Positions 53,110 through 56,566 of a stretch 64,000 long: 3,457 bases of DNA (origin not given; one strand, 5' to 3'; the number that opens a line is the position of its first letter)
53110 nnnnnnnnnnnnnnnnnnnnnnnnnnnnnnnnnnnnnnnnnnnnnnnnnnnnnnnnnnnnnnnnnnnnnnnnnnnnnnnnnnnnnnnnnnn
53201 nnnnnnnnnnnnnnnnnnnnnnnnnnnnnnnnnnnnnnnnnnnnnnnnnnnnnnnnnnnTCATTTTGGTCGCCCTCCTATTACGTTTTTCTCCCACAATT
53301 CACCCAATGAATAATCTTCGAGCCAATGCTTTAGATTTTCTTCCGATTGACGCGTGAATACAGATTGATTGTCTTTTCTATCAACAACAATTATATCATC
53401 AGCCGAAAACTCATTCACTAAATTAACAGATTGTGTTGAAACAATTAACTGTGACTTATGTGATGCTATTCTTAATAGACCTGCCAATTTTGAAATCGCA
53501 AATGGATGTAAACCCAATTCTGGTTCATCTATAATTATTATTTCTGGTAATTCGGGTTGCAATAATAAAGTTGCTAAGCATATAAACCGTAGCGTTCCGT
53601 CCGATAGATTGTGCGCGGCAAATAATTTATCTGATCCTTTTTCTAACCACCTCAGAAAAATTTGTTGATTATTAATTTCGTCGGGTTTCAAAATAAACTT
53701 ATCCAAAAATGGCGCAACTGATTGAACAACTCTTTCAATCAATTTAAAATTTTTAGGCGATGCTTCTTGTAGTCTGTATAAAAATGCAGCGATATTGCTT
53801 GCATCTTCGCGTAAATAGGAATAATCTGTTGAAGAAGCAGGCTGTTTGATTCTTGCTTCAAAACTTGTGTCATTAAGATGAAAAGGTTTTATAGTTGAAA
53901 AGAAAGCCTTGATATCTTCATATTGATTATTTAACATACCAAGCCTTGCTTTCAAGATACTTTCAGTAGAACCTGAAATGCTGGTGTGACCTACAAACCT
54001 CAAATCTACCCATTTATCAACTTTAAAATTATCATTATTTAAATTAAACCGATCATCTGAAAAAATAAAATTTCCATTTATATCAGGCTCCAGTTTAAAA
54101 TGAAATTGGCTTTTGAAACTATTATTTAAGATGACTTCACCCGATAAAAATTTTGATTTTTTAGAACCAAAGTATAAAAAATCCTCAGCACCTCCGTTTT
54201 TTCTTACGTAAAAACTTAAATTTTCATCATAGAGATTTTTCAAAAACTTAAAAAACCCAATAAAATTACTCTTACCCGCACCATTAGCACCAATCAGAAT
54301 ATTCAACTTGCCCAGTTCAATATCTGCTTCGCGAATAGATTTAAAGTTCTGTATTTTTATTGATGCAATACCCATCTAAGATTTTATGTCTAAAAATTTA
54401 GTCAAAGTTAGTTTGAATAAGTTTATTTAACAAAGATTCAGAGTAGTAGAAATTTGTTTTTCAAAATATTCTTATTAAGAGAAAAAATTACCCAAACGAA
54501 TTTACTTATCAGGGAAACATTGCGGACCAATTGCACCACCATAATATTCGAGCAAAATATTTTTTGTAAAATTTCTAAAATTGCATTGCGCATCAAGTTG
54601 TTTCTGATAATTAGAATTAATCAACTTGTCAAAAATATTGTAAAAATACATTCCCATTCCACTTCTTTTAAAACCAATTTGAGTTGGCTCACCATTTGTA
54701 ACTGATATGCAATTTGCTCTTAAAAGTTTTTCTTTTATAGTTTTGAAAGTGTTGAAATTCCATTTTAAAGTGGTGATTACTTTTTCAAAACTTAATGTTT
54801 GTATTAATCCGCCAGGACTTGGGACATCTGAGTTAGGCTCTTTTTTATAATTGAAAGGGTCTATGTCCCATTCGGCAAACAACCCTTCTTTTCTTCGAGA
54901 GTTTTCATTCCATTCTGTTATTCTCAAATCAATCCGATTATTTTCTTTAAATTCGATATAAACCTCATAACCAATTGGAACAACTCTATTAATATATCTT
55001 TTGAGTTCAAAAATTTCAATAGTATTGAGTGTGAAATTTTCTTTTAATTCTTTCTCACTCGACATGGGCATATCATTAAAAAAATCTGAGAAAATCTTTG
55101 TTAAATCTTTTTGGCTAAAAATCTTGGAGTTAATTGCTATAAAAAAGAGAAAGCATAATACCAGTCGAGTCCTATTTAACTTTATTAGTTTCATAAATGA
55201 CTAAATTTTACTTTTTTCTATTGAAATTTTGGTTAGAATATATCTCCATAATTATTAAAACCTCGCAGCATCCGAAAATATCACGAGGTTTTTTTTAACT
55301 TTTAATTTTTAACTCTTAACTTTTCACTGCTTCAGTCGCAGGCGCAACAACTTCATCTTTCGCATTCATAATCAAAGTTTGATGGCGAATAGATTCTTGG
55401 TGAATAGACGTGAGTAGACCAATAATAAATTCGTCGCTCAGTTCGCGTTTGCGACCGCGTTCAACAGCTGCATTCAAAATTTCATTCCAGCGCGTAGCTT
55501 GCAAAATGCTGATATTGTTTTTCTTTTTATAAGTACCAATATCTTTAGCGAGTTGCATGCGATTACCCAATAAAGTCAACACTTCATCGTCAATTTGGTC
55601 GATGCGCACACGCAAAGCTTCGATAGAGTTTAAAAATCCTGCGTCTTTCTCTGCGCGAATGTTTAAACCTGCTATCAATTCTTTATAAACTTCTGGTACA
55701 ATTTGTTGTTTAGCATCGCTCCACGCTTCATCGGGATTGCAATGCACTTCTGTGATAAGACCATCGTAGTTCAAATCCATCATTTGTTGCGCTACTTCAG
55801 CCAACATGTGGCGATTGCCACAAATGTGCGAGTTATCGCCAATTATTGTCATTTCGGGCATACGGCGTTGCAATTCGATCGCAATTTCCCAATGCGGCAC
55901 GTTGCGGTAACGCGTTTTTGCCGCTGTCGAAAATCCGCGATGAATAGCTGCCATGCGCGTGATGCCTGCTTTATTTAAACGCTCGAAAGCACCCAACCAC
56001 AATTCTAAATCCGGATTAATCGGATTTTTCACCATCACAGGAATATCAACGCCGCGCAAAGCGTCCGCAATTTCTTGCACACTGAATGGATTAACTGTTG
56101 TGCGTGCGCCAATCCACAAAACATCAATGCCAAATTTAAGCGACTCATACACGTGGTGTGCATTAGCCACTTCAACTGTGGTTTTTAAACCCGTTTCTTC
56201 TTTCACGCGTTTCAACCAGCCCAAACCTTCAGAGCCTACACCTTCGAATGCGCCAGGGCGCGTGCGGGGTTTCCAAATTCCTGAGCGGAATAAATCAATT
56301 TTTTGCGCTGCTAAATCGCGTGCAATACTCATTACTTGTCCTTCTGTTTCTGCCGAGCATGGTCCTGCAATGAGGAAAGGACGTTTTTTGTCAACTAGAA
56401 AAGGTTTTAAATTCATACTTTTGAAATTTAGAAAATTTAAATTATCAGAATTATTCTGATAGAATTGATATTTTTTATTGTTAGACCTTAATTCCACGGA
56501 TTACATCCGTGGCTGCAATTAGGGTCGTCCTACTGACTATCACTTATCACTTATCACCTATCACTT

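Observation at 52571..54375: Second, diverged paralogous ATPase + DUF4276 module about 20 kb from the first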

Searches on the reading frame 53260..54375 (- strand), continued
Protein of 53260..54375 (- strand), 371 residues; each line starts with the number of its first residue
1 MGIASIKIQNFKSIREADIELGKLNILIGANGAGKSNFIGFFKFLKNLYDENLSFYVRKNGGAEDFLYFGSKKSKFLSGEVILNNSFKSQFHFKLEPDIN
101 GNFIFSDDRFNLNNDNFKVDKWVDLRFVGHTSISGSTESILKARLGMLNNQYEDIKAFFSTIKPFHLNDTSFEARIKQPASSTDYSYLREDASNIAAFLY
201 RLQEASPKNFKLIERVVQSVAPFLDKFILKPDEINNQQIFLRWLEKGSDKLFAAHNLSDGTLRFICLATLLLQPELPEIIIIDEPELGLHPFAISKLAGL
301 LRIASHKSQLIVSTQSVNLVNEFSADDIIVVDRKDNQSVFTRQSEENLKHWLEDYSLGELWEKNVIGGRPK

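Call 69: fold_search(model_id=the predicted structure, library=pdb)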
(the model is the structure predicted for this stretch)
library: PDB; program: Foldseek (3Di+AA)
matches with E <= 10: 1293; with E <= 0.001: 620
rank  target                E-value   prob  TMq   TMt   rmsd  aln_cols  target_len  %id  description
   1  4i99_B                7.1e-16  1.00  0.60  0.67   6.4       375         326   17  Crystal structure of the SmcHead bound to the C-winged helix domain of ScpA (released 2013-01-30)
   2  4i99_A                4.2e-14  1.00  0.57  0.64   8.3       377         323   18  Crystal structure of the SmcHead bound to the C-winged helix domain of ScpA (released 2013-01-30)
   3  4ncj_C                8.0e-14  1.00  0.59  0.67   7.0       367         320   16  Crystal Structure of Pyrococcus furiosis Rad50 R805E mutation with ADP Beryllium Flouride (released 2014-03-05)
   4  4ncj_B                9.5e-14  1.00  0.63  0.73   5.5       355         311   16  Crystal Structure of Pyrococcus furiosis Rad50 R805E mutation with ADP Beryllium Flouride (released 2014-03-05)
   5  5h68_A                1.1e-13  1.00  0.61  0.69   5.6       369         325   15  Crystal structure of an engaged dimer of the Geobacillus stearothermophilus SMC head domain (released 2017-03-15)
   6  4ncj_A                1.3e-13  1.00  0.55  0.64   6.6       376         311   15  Crystal Structure of Pyrococcus furiosis Rad50 R805E mutation with ADP Beryllium Flouride (released 2014-03-05)
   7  5xns_A                2.2e-13  1.00  0.55  0.52  18.5       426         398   17  Crystal structure of the Smc head domain with an extended coiled coil bound to the C-terminal domain of ScpA derived f (released 2017-08-02)
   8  1w1w_B                2.3e-13  1.00  0.55  0.61   8.6       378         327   17  Sc Smc1hd:Scc1-C complex, ATPgS (released 2004-09-30)
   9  3qku_B                2.6e-13  1.00  0.59  0.71   5.8       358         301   15  Mre11 Rad50 binding domain in complex with Rad50 and AMP-PNP (released 2011-03-30)
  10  8ro9_C                2.6e-13  1.00  0.54  0.61   6.7       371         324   14  Human cohesin SMC1A-HD(longCC-EQ)/RAD21-C complex - Open/closed P-loop conformation (released 2024-09-11)
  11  9n69_C                3.1e-13  1.00  0.50  0.42  20.5       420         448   15  Structure of the retron IA complex with HNH nuclease in the "down" orientation (released 2025-04-23)
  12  3qkt_B                3.2e-13  1.00  0.62  0.70   7.0       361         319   16  Rad50 ABC-ATPase with adjacent coiled-coil region in complex with AMP-PNP (released 2011-03-30)
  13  8roa_A                3.2e-13  1.00  0.54  0.59   8.2       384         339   14  Human cohesin SMC1A-HD(longCC-EQ)/RAD21-C complex - ADP-bound conformation (released 2024-09-11)
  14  9vhe_C                3.4e-13  1.00  0.52  0.56   8.0       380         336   15  cryoEM structure of retron-Eco7 complex (released 2025-12-31)
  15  8ro8_A                4.3e-13  1.00  0.50  0.52  11.3       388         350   15  Human cohesin SMC1A-HD(longCC-EQ)/RAD21-C complex - Apo closed P-loop conformation (released 2024-09-11)
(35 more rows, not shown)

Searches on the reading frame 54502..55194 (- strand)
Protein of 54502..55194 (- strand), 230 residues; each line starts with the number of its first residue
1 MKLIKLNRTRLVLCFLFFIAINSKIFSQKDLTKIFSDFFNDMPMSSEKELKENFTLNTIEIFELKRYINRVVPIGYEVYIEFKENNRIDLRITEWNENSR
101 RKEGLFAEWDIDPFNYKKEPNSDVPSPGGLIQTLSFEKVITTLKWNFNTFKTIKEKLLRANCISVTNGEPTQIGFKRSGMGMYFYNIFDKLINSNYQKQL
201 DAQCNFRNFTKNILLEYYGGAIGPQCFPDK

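Call 7: search_protein_families(library=pfam, proteins=[window:54502-55194:-], max_evalue=0.01)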
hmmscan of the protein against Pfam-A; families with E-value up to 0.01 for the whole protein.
window:54502-55194:- (230 aa): 0 families

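Call 8: search_protein_families(library=padloc, proteins=[window:54502-55194:-], max_evalue=0.01)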
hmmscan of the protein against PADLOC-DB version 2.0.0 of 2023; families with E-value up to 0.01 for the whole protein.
window:54502-55194:- (230 aa): 0 families

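Call 9: search_protein_families(library=ncbifam, proteins=[window:54502-55194:-], max_evalue=0.01)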
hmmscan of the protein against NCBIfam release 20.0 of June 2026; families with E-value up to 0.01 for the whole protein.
window:54502-55194:- (230 aa): 0 families

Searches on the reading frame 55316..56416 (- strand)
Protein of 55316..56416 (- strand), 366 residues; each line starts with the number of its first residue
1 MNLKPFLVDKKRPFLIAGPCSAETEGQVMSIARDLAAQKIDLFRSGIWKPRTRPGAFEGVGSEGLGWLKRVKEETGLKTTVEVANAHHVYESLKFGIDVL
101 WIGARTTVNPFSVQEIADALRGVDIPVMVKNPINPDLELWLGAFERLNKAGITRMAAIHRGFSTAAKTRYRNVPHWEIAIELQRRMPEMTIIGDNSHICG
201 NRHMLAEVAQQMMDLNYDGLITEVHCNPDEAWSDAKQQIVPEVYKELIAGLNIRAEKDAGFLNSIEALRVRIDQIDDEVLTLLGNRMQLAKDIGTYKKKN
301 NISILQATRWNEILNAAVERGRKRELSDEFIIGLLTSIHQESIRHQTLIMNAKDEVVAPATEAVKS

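Call 22: find_related_loci(query=window:55316-56416:-, collection=genome_contigs, flank=10000)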
Query window:55316-56416:- (366 aa) in genome_contigs; peptide patterns used: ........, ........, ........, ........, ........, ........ (x = any residue, [..] = any of these).
187 stretches matched a pattern; 109 encode a relative of the query (tblastn E <= 1e-3); the best 80 are kept; 80 distinct loci.
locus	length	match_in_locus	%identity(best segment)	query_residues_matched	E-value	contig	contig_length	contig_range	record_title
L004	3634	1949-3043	97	1-365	0e+0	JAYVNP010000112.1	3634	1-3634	MAG: Saprospiraceae bacterium isolate GL65_DN_metabinner_1 GL65_DN_metabinner_1_111, whole genome shotgun sequence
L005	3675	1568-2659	83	1-364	0e+0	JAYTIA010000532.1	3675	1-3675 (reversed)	MAG: Saprospiraceae bacterium isolate GFS_2611 GFS_2611_531, whole genome shotgun sequence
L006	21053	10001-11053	85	1-351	0e+0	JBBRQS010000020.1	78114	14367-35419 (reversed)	MAG: Chitinophagales bacterium isolate metawrap_la1_62 W_la1_62_k141_424759L_78114_cov_25.9930, whole genome shotgun seq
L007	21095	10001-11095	83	1-363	0e+0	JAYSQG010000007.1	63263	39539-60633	MAG: Saprospiraceae bacterium isolate GFS_11699 GFS_11699_6, whole genome shotgun sequence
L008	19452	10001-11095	83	1-363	0e+0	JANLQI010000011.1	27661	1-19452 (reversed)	MAG: Saprospiraceae bacterium isolate OTE_38_metabat_221 OTE_38_k141_5156, whole genome shotgun sequence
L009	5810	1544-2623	84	1-358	0e+0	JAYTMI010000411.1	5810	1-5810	MAG: Saprospiraceae bacterium isolate GFS_3556 GFS_3556_410, whole genome shotgun sequence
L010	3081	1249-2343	83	1-363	0e+0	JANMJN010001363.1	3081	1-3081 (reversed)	MAG: Saprospiraceae bacterium isolate OTE_64_metabat_393 OTE_64_k141_4532246, whole genome shotgun sequence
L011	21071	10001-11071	85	1-355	0e+0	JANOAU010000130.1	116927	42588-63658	MAG: Saprospiraceae bacterium isolate VAR_18_metabat_275 VAR_18_k141_674319, whole genome shotgun sequence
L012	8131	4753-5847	83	1-363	0e+0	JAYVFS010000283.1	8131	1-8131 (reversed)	MAG: Saprospiraceae bacterium isolate GL44_UP_metabat_155 GL44_UP_metabat_155_282, whole genome shotgun sequence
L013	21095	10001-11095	82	1-364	0e+0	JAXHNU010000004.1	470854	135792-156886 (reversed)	MAG: Saprospiraceae bacterium isolate Salar_de_Ascotan_water_MAG_AWA10 contig_921_polypolish, whole genome shotgun seque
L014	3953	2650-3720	85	1-355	0e+0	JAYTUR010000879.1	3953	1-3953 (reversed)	MAG: Saprospiraceae bacterium isolate GFS_5603 GFS_5603_878, whole genome shotgun sequence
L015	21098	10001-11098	83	1-364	0e+0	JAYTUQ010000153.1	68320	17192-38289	MAG: Saprospiraceae bacterium isolate GFS_5581 GFS_5581_152, whole genome shotgun sequence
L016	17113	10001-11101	81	1-366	0e+0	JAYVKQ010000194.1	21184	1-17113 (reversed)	MAG: Saprospiraceae bacterium isolate GL53_Up_metabinner_1 GL53_Up_metabinner_1_193, whole genome shotgun sequence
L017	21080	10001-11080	82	1-363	0e+0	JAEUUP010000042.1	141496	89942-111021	MAG: Saprospiraceae bacterium isolate new MAG-358 k141_2029165, whole genome shotgun sequence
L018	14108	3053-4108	83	1-351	0e+0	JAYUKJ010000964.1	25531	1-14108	MAG: Saprospiraceae bacterium isolate GFS_9243 GFS_9243_963, whole genome shotgun sequence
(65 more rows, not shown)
